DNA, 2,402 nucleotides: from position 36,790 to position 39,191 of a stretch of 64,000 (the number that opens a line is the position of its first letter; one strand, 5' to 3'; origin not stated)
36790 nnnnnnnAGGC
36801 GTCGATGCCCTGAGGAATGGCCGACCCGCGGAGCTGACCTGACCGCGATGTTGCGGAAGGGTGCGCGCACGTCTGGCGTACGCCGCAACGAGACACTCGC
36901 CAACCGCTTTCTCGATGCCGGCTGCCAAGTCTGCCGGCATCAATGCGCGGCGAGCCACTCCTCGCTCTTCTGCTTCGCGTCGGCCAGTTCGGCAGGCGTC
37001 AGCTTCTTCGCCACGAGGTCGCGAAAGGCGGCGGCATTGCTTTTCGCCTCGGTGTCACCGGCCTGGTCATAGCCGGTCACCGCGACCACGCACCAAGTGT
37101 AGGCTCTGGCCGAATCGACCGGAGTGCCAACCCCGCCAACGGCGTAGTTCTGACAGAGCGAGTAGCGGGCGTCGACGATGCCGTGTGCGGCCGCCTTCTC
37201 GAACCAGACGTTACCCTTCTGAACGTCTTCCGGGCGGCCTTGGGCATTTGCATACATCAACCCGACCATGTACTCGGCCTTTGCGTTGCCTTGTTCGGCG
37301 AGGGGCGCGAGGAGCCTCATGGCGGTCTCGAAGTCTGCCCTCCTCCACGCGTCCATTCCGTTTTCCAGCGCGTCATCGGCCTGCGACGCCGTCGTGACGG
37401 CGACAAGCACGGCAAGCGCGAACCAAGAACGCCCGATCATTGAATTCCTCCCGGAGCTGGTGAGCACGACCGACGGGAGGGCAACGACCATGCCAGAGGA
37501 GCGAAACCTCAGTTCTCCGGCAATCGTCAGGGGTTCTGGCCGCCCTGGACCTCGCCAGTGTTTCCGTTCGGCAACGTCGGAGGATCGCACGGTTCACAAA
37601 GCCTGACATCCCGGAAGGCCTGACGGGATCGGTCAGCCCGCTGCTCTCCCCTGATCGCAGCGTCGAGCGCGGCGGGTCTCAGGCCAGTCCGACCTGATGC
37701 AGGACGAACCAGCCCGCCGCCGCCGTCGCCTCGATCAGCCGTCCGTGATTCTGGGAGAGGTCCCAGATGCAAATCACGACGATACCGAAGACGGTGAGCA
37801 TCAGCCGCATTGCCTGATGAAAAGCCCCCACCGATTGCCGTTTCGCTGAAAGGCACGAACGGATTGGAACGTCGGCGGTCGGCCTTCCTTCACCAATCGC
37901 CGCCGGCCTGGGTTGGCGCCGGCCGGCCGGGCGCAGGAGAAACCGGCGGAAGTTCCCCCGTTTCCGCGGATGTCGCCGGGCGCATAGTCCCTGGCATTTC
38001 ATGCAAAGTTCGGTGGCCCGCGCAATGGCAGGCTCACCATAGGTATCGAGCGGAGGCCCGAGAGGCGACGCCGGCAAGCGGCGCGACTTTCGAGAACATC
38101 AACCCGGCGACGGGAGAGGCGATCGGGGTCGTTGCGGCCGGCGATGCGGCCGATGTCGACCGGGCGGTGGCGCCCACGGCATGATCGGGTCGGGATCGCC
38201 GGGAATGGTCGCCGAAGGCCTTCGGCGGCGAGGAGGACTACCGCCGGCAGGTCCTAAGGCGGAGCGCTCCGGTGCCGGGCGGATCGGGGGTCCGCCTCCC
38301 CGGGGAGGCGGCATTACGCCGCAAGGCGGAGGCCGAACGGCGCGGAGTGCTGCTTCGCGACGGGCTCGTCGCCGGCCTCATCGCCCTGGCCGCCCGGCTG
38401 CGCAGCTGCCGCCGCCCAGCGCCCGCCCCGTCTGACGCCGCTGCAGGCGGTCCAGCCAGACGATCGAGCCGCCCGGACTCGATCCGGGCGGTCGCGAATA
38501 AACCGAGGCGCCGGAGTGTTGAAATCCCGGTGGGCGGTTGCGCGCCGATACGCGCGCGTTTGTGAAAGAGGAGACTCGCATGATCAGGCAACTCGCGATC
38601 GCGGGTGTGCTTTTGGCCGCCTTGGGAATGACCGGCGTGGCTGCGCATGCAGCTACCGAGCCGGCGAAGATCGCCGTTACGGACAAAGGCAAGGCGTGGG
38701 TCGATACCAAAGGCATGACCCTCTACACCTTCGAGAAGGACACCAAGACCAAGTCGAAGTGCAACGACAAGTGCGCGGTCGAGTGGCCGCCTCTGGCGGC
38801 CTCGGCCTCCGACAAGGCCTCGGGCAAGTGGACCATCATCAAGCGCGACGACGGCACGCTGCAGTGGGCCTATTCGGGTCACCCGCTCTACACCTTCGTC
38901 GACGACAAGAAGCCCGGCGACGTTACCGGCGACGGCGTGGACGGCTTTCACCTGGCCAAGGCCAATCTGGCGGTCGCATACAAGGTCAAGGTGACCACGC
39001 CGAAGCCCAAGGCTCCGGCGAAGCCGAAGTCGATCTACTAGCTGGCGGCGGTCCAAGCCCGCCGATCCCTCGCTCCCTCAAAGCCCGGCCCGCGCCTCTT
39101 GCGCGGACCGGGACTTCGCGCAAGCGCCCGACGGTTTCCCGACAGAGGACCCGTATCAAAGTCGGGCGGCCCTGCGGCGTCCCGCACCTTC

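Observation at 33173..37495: Orphan PhnD-like binding protein + histidine kinase + sigma54 activator, wired to a small secreted Sel1-repeat protein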

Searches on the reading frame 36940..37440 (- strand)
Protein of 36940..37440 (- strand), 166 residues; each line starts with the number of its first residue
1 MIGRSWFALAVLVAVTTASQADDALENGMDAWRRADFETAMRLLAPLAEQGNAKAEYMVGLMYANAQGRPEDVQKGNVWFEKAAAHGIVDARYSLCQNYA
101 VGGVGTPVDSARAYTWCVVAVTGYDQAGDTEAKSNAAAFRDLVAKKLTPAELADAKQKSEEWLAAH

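Call 4: search_protein_families(library=pfam, proteins=[window:36940-37440:-], max_evalue=0.01)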
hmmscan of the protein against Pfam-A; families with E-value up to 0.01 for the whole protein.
window:36940-37440:- (166 aa): 2 families
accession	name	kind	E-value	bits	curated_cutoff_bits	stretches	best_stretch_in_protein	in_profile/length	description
PF08238.18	Sel1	-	2.1e-08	34.8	30.7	1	53-87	1-35/36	Sel1 repeat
PF23310.1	TPR_27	-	0.00093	19.3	27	0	30-76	38-84/110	Plant tetratrico peptide repeats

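Call 6: search_protein_families(library=ncbifam, proteins=[window:36940-37440:-], max_evalue=0.01)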
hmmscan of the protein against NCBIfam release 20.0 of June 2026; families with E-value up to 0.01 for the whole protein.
window:36940-37440:- (166 aa): 3 families
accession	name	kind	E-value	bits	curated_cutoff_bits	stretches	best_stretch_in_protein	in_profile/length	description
NF047621.1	FlgprotMotXVib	equivalog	1.1e-07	31.5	330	1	35-162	90-211/211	flagellar protein MotX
NF033786.1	phenyl_MerG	equivalog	4.6e-05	23.5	350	1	36-162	84-210/217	phenylmercury resistance protein MerG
NF038194.1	AlgK_TPR_lipo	equivalog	0.00043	19.1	700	1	49-121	294-400/448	alginate biosynthesis TPR repeat lipoprotein AlgK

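Call 11: find_encoding_contigs(protein=window:36940-37440:-, flank=10000, max_places=6)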
Protein window:36940-37440:- (166 aa): 2 contigs read that carry it; 2 places shown.
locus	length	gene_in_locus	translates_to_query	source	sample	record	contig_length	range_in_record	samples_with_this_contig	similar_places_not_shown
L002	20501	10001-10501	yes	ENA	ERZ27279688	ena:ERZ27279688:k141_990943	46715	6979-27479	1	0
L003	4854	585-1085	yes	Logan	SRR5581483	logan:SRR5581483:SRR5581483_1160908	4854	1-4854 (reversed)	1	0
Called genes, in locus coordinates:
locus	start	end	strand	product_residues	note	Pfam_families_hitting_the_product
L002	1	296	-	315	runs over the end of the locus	PF00532:Peripla_BP_1 (faint), PF13407:Peripla_BP_4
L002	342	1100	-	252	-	PF00005:ABC_tran, PF02463:SMC_N (weak), PF13304:AAA_21 (faint)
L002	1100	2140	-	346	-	PF02653:BPD_transp_2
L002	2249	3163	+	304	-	PF00392:GntR, PF01047:MarR (faint), PF12802:MarR_2 (faint), PF13518:HTH_28 (faint), PF13545:HTH_Crp_2 (faint), PF00392:GntR (weak), PF07729:FCD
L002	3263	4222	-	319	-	PF02653:BPD_transp_2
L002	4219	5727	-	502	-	PF00005:ABC_tran, PF13304:AAA_21 (faint), PF00005:ABC_tran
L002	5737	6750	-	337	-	PF02653:BPD_transp_2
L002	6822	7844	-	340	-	PF13407:Peripla_BP_4, PF00532:Peripla_BP_1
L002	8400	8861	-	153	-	PF03640:Lipoprotein_15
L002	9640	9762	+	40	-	-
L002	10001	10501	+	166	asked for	PF08238:Sel1 (faint)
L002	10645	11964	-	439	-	PF00072:Response_reg, PF00158:Sigma54_activat, PF14532:Sigma54_activ_2, PF07728:AAA_5, PF25601:AAA_lid_14, PF02954:HTH_8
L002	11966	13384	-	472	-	PF00512:HisKA (weak), PF02518:HATPase_c, PF13581:HATPase_c_2 (faint)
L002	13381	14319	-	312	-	PF12974:Phosphonate-bd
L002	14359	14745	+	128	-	-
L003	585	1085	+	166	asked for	PF08238:Sel1 (faint)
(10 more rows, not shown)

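Call 38: find_homologous_proteins(query=window:36940-37440:-, max_evalue=1e-8)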
Query window:36940-37440:- (166 aa): 38 proteins with E <= 1e-8 among 327 candidates.
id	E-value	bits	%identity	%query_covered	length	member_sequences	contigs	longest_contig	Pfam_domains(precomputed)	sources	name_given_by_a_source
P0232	9.0e-104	362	100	100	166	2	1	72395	PF08238.19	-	-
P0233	1.6e-34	137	43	68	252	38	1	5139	PF23310.2,PF13432.13,PF08238.19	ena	-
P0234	3.1e-34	136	45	55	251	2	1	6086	PF13414.13,PF00515.35,PF23310.2,PF13432.13,PF08238.19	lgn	-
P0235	5.8e-33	132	41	69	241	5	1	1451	PF08238.19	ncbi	-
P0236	1.7e-32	130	30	93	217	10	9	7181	PF13432.13,PF08238.19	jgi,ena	-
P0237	3.0e-31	126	39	69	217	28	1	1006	PF13432.13,PF08238.19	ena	-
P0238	1.6e-30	124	43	40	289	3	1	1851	PF08238.19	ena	-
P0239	2.8e-30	123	41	53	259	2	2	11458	PF13432.13,PF08238.19,PF22205.2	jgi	jgi:hypothetical protein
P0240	2.3e-25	107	48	53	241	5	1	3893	PF13432.13,PF08238.19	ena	-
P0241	1.4e-22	98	33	95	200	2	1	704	PF13432.13,PF08238.19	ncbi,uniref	ncbi:uncharacterized protein METZ01_LOCUS499113 [marine metagenome]|uniref:Sel1 repeat family protei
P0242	4.6e-22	96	39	94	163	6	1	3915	PF08238.19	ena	-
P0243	4.9e-21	93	39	80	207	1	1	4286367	PF08238.19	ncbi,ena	-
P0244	3.2e-20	90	34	69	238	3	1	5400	PF08238.19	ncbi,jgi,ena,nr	ncbi:MAG TPA: tetratricopeptide repeat protein [Steroidobacteraceae bacterium]|nr:tetratricopeptide 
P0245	4.3e-20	90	30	84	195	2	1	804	PF08238.19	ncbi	-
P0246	2.6e-18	84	38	93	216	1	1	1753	PF08238.19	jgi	jgi:TPR repeat protein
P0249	3.0e-17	81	39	83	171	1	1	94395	PF08238.19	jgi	jgi:uncharacterized protein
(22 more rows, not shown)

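Call 52: find_encoding_contigs(protein=P0242, flank=6000, max_places=3)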
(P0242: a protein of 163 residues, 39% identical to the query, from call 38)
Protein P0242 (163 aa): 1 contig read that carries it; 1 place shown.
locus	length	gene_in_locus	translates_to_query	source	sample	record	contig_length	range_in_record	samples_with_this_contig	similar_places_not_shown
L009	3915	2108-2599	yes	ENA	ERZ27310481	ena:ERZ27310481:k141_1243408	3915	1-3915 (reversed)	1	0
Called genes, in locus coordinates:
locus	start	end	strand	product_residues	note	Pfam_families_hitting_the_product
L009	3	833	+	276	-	?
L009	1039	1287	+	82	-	PF04930:FUN14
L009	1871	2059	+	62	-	-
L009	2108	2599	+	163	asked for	PF08238:Sel1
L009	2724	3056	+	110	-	PF07238:PilZ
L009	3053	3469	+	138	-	-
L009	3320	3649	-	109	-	-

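Call 53: find_encoding_contigs(protein=P0249, flank=6000, max_places=3)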
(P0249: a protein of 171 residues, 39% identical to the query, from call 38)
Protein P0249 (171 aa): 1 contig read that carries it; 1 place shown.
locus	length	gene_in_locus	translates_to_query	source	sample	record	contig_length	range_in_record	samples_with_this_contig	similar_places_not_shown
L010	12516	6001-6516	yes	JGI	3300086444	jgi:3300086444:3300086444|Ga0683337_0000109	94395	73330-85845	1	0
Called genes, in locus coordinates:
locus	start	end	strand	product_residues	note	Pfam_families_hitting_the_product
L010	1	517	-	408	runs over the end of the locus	-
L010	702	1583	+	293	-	-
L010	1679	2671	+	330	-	PF01757:Acyl_transf_3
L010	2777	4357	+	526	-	PF03062:MBOAT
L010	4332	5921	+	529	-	-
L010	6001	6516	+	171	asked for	PF08238:Sel1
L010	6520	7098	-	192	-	PF01478:Peptidase_A24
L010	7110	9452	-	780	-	PF21305:type_II_gspD_N0, PF03958:Secretin_N, PF00263:Secretin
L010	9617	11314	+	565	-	PF05157:MshEN, PF00437:T2SSE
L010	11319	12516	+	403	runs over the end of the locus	PF28597:T2SSF_N, PF00482:T2SSF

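Call 64: predict_structure(alignment_id=A2)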
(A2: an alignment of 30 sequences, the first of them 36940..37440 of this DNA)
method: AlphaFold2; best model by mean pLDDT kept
length: 166 residues; sequences in the alignment: 30
mean_pLDDT: 93.7   pTM: 0.85
mean pLDDT of the five models: 93.7, 92.9, 92.6, 90.9, 90.8
residues with pLDDT >= 90: 135; 70-90: 26; 50-70: 5; < 50: 0
segments of 3 or more residues with pLDDT < 50: none
pLDDT, mean of each block of 10 residues (from residue 1): 72 81 96 96 97 98 84 94 98 98 93 99 98 98 98 98 97
secondary structure, 60 per line:
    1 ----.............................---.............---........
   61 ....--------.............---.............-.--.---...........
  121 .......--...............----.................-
elements in order: H5-33 H37-49 H53-64 H73-85 H89-101 H110-127 H130-144 H149-165

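Call 68: find_related_loci(query=A4, collection=genome_contigs, flank=8000)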
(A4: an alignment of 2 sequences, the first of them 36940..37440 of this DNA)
Query A4 (166 aa) in genome_contigs; peptide patterns used: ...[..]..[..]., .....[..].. (x = any residue, [..] = any of these).
35 stretches matched a pattern; 4 encode a relative of the query (tblastn E <= 1e-3); 4 distinct loci.
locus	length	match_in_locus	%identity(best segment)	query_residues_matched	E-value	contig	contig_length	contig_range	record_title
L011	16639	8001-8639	37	34-117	1e-10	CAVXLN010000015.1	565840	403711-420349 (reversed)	MAG: uncultured Alphaproteobacteria bacterium isolate MFD04540.bin.1.145 genome assembly, contig: contig_22596, whole ge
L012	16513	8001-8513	33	26-139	7e-8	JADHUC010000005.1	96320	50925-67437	MAG: Pirellulaceae bacterium isolate BS150m-G36 BS-150m-C135, whole genome shotgun sequence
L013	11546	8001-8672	33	36-139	6e-8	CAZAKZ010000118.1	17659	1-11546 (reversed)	MAG TPA_asm: uncultured Planctomycetota bacterium isolate binchicken_co97_335 genome assembly, contig: NODE_13032_length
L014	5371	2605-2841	34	34-113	1e-5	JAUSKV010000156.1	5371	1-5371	MAG: Sulfurimonas sp. isolate E14_metabat.bin.8_sub E14_k141_782517, whole genome shotgun sequence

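Call 69: fold_search(model_id=the predicted structure, library=pdb)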
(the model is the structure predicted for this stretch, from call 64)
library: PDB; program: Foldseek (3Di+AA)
matches with E <= 10: 731; with E <= 0.001: 14
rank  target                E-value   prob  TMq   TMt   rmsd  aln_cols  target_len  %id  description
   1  4bwr                  3.6e-05  1.00  0.75  0.28   3.0       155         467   23  Crystal structure of c5321: a protective antigen present in uropathogenic Escherichia coli strains displaying an SLR fol (released 2013-07-24)
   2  8sxq_B                6.5e-05  1.00  0.56  0.28   5.7       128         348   27  Crystal structure of Sel-1 repeat protein LceB from Legionella pneumophila (released 2024-01-24)
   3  8sxq_A                6.8e-05  1.00  0.55  0.27   5.9       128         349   27  Crystal structure of Sel-1 repeat protein LceB from Legionella pneumophila (released 2024-01-24)
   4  6deh_A                1.2e-04  1.00  0.72  0.38   2.3       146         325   25  Structure of LpnE Effector Protein from Legionella pneumophila (sp. Philadelphia) (released 2018-12-19)
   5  8sxq_C                1.4e-04  1.00  0.48  0.24  10.3       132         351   27  Crystal structure of Sel-1 repeat protein LceB from Legionella pneumophila (released 2024-01-24)
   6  6ork_A                2.3e-04  1.00  0.55  0.38   6.8       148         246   24  Crystal structure of Sel1 repeat protein from Oxalobacter formigenes (released 2020-05-06)
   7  6ur7_A                2.8e-04  1.00  0.54  0.38   9.6       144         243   21  Crystal structure of Sel1 repeat protein from Oxalobacter formigenes (released 2020-10-28)
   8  6ok3_A                4.1e-04  1.00  0.64  0.23   3.7       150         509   22  Crystal structure of Sel1 repeat protein from Oxalobacter formigenes (released 2020-04-15)
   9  6ur7_B                5.1e-04  1.00  0.55  0.37   1.8       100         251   26  Crystal structure of Sel1 repeat protein from Oxalobacter formigenes (released 2020-10-28)
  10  1ouv                  6.8e-04  1.00  0.57  0.37   7.4       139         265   14  Helicobacter cysteine rich protein C (HcpC) (released 2004-03-30)
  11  6ok3_B                6.8e-04  1.00  0.59  0.21   6.4       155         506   22  Crystal structure of Sel1 repeat protein from Oxalobacter formigenes (released 2020-04-15)
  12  6orc_A                8.3e-04  1.00  0.41  0.50  11.1       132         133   20  Crystal structure of Sel1 repeat protein from Oxalobacter formigenes (released 2020-05-06)
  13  6ork_B                8.8e-04  1.00  0.54  0.38   7.8       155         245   22  Crystal structure of Sel1 repeat protein from Oxalobacter formigenes (released 2020-05-06)
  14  8fo6_A                9.7e-04  1.00  0.58  0.21   2.7       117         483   14  Nucleotide-free structure of a functional construct of eukaryotic elongation factor 2 kinase. (released 2023-05-03)
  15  6orc_B                1.2e-03  1.00  0.42  0.50  10.5       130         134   19  Crystal structure of Sel1 repeat protein from Oxalobacter formigenes (released 2020-05-06)
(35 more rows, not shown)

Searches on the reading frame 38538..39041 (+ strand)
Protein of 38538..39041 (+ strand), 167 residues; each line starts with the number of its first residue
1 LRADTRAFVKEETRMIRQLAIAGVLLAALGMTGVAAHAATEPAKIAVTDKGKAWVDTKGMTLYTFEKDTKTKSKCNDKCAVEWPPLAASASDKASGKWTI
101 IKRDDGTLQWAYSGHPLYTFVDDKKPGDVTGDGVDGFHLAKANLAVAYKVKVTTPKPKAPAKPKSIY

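Call 4: search_protein_families(library=pfam, proteins=[window:38538-39041:+], max_evalue=0.01)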
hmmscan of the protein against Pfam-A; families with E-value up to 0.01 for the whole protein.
window:38538-39041:+ (167 aa): 1 family
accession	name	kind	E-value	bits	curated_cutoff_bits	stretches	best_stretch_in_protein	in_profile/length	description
PF03640.20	Lipoprotein_15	-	2.7e-30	104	24.4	2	99-136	1-38/47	Secreted repeat of unknown function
